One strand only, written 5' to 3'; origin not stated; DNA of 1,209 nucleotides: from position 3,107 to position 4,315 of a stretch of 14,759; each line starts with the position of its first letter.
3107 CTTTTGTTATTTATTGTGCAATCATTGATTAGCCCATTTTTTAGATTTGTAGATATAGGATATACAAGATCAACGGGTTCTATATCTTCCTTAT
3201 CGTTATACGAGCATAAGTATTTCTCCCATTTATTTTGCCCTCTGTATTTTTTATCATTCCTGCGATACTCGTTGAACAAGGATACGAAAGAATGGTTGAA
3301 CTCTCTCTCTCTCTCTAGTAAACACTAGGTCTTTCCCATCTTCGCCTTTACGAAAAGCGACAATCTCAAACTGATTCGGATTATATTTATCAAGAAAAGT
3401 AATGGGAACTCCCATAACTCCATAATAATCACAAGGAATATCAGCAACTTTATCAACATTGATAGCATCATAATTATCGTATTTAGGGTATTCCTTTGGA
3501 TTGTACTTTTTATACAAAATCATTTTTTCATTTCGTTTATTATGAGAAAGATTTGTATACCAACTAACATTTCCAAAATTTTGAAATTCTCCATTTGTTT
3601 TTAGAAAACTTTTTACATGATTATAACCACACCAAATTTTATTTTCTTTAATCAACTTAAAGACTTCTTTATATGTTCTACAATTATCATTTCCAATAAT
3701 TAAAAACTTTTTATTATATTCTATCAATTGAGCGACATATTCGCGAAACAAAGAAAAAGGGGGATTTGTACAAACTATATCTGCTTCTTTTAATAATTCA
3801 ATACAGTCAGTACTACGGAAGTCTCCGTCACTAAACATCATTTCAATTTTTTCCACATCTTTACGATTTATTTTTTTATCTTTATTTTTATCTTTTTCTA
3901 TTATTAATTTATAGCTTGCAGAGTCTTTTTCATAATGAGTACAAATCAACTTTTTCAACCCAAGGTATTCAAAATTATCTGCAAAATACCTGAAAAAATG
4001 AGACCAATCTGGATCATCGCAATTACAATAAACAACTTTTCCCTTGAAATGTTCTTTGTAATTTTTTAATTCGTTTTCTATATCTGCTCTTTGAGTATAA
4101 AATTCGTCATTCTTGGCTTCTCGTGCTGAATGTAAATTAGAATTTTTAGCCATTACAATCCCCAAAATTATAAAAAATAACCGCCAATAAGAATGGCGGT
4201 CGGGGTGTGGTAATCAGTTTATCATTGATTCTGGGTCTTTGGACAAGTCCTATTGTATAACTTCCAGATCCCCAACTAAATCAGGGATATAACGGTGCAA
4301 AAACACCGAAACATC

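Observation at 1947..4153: M.EcoRI-family m6A methyltransferase paired with a compact DUF262+HNH (GmrSD-style) nuclease: an atypical R-M-like defence cassette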

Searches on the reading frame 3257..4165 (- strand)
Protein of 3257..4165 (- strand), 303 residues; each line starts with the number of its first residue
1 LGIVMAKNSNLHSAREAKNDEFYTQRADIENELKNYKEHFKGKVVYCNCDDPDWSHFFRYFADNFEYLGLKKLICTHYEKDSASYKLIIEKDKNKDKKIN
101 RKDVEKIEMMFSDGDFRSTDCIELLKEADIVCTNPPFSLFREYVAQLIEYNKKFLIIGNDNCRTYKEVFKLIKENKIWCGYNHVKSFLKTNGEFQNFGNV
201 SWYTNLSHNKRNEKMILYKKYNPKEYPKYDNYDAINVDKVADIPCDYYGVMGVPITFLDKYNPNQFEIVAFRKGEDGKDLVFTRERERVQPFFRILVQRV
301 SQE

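Call 3: search_protein_families(library=pfam, proteins=[window:3257-4165:-], max_evalue=0.1)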
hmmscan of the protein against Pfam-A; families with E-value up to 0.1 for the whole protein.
window:3257-4165:- (303 aa): 1 family
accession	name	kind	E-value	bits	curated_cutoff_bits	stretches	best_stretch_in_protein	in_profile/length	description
PF13651.11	EcoRI_methylase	-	6.9e-117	391.1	26.4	1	10-277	1-306/345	Adenine-specific methyltransferase EcoRI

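Call 4: search_protein_families(library=ncbifam, proteins=[window:3257-4165:-], max_evalue=0.1)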
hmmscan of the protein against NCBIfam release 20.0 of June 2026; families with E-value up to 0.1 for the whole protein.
window:3257-4165:- (303 aa): 0 families

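Call 5: search_protein_families(library=padloc, proteins=[window:3257-4165:-], max_evalue=0.1)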
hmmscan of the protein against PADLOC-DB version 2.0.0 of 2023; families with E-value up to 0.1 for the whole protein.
window:3257-4165:- (303 aa): 1 family
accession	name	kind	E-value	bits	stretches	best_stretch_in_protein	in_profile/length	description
PDLC03297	MTase_II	-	6.7e-107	355.7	1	6-299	5-327/332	Type II methyltransferase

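Call 8: search_solved_structures(query=window:3257-4165:-, max_evalue=1, show_alignments=1)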
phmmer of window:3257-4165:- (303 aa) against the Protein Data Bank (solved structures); distinct sequences matched with E-value up to 1: 21.
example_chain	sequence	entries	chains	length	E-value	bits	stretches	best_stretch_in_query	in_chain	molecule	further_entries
5gye_A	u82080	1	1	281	0.0059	19.1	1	176-218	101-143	Endo-1,4-beta-xylanase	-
5gyg_A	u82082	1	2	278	0.0063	19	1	176-218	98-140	Endo-1,4-beta-xylanase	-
5gyf_A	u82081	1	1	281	0.0064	19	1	176-218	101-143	Endo-1,4-beta-xylanase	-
5gyh_A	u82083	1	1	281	0.0064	19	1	176-218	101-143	Endo-1,4-beta-xylanase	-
5gy8_A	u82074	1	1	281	0.0064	19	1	176-218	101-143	Endo-1,4-beta-xylanase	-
5gyi_A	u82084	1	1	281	0.0064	19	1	176-218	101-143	Endo-1,4-beta-xylanase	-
5gyc_A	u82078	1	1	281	0.0065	19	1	176-218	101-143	Endo-1,4-beta-xylanase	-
5gya_A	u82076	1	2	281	0.0065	19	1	176-218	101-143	Endo-1,4-beta-xylanase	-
5gyb_A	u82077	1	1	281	0.0065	19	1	176-218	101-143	Endo-1,4-beta-xylanase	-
5gy9_A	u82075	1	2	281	0.0076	18.8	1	176-218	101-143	Endo-1,4-beta-xylanase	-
5gv1_A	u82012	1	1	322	0.0082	18.7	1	176-218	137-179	Endo-1,4-beta-xylanase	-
7ob0_A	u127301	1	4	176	0.024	17.2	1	100-176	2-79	LOV protein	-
4hia_A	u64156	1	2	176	0.03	16.8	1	100-172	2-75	LOV protein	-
4hj6_A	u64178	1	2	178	0.031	16.8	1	100-172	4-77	LOV protein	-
4hj4_A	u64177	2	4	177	0.035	16.6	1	100-172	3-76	LOV protein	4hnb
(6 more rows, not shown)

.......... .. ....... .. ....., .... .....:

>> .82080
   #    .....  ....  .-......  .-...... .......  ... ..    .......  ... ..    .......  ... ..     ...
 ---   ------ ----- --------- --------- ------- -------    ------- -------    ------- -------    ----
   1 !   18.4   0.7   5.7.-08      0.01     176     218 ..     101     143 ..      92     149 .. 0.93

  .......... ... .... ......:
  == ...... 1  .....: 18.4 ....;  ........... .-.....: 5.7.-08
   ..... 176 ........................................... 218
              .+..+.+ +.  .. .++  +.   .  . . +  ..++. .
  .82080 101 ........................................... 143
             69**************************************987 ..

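Call 28: search_dna_similar(query=window:3257-4165:-, collection=plasmids, mode=protein, max_rows=40, rows=spread)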
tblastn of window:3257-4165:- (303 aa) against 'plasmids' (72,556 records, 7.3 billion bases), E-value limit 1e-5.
Records with a match: 77; places in all: 83; records where one place covers at least 80% of the query: 64.
Best place of each record, by identity: 60-80% 1; <60% 76.
By first word of the organism name: Enterococcus 12; Lactiplantibacillus 9; Escherichia 6; Raoultella 4; Klebsiella 3; Variovorax 3; Rhodococcus 3; Leuconostoc 3; Apilactobacillus 3; uncultured 2; and 24 more.
By predicted mobility (MOB-suite, as given by PLSDB): non-mobilizable 34; mobilizable 29; conjugative 14.
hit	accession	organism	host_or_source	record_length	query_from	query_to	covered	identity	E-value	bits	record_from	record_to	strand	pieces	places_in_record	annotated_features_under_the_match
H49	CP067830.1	Klebsiella pneumoniae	Homo sapiens,urine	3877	4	298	97%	50.8%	3e-72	248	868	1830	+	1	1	adenine-specific methyltransferase EcoRI family protein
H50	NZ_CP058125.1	Klebsiella michiganensis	culture,Freshwater sample from upstream ...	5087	6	298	97%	50.3%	2e-68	237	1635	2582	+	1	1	adenine-specific methyltransferase EcoRI family protein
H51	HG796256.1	uncultured bacterium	-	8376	2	303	100%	48.5%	2e-80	272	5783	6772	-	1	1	CDS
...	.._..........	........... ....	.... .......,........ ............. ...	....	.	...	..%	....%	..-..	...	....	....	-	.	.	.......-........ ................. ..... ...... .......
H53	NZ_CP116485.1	Escherichia coli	Homo sapiens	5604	4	298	97%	49.5%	1e-73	252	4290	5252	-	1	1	adenine-specific methyltransferase EcoRI family protein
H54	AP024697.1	Escherichia coli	Homo sapiens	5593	4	298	97%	49.2%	3e-73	251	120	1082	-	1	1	putative adenine-specific methylase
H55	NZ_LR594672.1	Variovorax sp. PBL-E5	linuron-contaminated soil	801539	6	284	92%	51.8%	5e-86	288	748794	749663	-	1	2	adenine-specific methyltransferase EcoRI family protein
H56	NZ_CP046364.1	Macrococcoides canis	dog,swabs,ear infection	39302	10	277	88%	53.2%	3e-74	254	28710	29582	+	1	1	adenine-specific methyltransferase EcoRI family protein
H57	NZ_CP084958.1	Sulfitobacter indolifex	cell culture,Seawater from the North ...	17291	7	285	92%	50.2%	5e-71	245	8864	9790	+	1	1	adenine-specific methyltransferase EcoRI family protein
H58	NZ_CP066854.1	Rhodococcus pyridinivorans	WHOLE ORGANISM,activated sludge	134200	9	302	97%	46.8%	2e-72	249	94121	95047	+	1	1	adenine-specific methyltransferase EcoRI family protein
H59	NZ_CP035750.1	Leuconostoc mesenteroides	cell culture,food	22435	3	298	98%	46.2%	2e-69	240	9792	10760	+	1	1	adenine-specific methyltransferase EcoRI family protein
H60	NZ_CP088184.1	Enterococcus hirae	Sus scrofa domesticus,whole ...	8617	2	270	89%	50.3%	6e-73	250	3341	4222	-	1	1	adenine-specific methyltransferase EcoRI family protein | hypothetical protein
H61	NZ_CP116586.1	Enterococcus dispar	Bos taurus,whole organism,fecal sample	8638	2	270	89%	50.0%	1e-72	249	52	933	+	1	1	adenine-specific methyltransferase EcoRI family protein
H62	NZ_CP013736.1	Campylobacter coli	organic chicken farm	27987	5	287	93%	46.7%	4e-63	222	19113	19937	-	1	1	adenine-specific methyltransferase EcoRI family protein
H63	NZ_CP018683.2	Vibrio harveyi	Trachinotus ovatus,liver of diseased ...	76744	7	270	87%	49.1%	3e-71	245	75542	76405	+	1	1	adenine-specific methyltransferase EcoRI family protein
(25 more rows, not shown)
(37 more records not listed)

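Call 29: get_annotated_region(hit=H52, flank=3000)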
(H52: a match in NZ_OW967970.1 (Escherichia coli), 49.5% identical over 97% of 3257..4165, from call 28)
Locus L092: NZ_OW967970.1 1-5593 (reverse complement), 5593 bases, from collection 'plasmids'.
description: Escherichia coli isolate 648 plasmid P4, complete sequence
organism: Escherichia coli (NCBI taxid 562)
taxonomy: Bacteria; Pseudomonadota; Gammaproteobacteria; Enterobacterales; Enterobacteriaceae; Escherichia; Escherichia coli
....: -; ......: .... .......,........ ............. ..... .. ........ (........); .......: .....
typing (MOB-suite, as given by PLSDB): mobilizable; replicon rep_cluster_2350; relaxase MOBP,MOBP
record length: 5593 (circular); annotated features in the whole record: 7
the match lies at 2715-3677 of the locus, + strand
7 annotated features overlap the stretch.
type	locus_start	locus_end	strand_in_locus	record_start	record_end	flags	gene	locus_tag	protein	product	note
CDS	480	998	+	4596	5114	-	-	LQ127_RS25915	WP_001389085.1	MbeB family mobilization protein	-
CDS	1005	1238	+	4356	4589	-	-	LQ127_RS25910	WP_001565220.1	MbeD family mobilization/exclusion protein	-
CDS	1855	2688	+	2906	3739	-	-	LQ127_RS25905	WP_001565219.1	type-2 restriction enzyme EcoRI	-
CDS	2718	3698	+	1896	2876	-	-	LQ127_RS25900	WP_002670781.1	adenine-specific methyltransferase EcoRI family protein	-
CDS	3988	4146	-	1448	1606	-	-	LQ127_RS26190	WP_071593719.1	replication initiation protein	-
CDS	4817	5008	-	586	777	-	-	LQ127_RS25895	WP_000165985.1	Rop family plasmid primer RNA-binding protein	-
CDS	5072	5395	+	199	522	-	-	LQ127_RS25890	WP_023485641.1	MobC family plasmid mobilization relaxosome protein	-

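Call 30: get_annotated_region(hit=H49, flank=3000)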
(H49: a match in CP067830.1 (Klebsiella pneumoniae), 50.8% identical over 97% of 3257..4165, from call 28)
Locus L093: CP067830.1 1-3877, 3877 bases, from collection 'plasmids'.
description: Klebsiella pneumoniae strain ARLG-3226 plasmid pC280_4, complete sequence
organism: Klebsiella pneumoniae (NCBI taxid 573)
taxonomy: Bacteria; Pseudomonadota; Gammaproteobacteria; Enterobacterales; Enterobacteriaceae; Klebsiella; Klebsiella pneumoniae
host: -; source: Homo sapiens,urine; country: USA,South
typing (MOB-suite, as given by PLSDB): mobilizable; replicon rep_cluster_2335
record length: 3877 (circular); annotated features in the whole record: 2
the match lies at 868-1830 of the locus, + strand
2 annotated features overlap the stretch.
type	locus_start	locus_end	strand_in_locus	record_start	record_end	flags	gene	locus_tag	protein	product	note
CDS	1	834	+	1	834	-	-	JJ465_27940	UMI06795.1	restriction endonuclease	-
CDS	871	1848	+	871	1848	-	-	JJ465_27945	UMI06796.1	adenine-specific methyltransferase EcoRI family protein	-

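Call 31: get_annotated_region(hit=H62, flank=3000)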
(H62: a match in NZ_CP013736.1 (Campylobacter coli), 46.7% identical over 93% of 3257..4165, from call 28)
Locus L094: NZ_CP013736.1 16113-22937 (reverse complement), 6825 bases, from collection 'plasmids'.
description: Campylobacter coli strain OR12 plasmid pOR12CC42, complete sequence
organism: Campylobacter coli (NCBI taxid 195)
taxonomy: Bacteria; Campylobacterota; Epsilonproteobacteria; Campylobacterales; Campylobacteraceae; Campylobacter; Campylobacter coli
host: -; source: organic chicken farm; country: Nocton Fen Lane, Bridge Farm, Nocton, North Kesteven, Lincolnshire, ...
typing (MOB-suite, as given by PLSDB): conjugative; relaxase MOBP; mating-pair formation MPF_T
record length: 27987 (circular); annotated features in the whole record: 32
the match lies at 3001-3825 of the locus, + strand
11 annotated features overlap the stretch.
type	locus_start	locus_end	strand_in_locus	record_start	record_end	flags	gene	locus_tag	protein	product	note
CDS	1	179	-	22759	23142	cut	-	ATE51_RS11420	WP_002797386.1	DNA transfer protein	-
CDS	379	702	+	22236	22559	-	-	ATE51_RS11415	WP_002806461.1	hypothetical protein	-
CDS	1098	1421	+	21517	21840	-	-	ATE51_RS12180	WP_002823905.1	hypothetical protein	-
CDS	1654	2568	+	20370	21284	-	-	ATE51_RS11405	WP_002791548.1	hypothetical protein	-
CDS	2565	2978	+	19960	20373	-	-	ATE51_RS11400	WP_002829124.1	type II toxin-antitoxin system VapC family toxin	-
CDS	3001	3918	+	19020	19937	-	-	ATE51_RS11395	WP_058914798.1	adenine-specific methyltransferase EcoRI family protein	-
CDS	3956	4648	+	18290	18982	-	-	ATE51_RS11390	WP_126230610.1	hypothetical protein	-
CDS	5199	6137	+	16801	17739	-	trbB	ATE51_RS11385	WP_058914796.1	P-type conjugative transfer ATPase TrbB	-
CDS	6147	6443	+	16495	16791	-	-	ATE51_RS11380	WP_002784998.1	TrbC/VirB2 family protein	-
CDS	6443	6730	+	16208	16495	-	trbD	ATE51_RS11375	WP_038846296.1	conjugal transfer protein TrbD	-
CDS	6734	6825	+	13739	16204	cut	-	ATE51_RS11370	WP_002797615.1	conjugal transfer protein TrbE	-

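Call 68: search_protein_families(library=phrogs, proteins=[window:3257-4165:-], max_evalue=0.001)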
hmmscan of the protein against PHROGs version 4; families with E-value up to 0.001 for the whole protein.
window:3257-4165:- (303 aa): 1 family
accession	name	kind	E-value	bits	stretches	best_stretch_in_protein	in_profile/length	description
phrog_799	-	other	5e-05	23.7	1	5-174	198-332/458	DNA methyltransferase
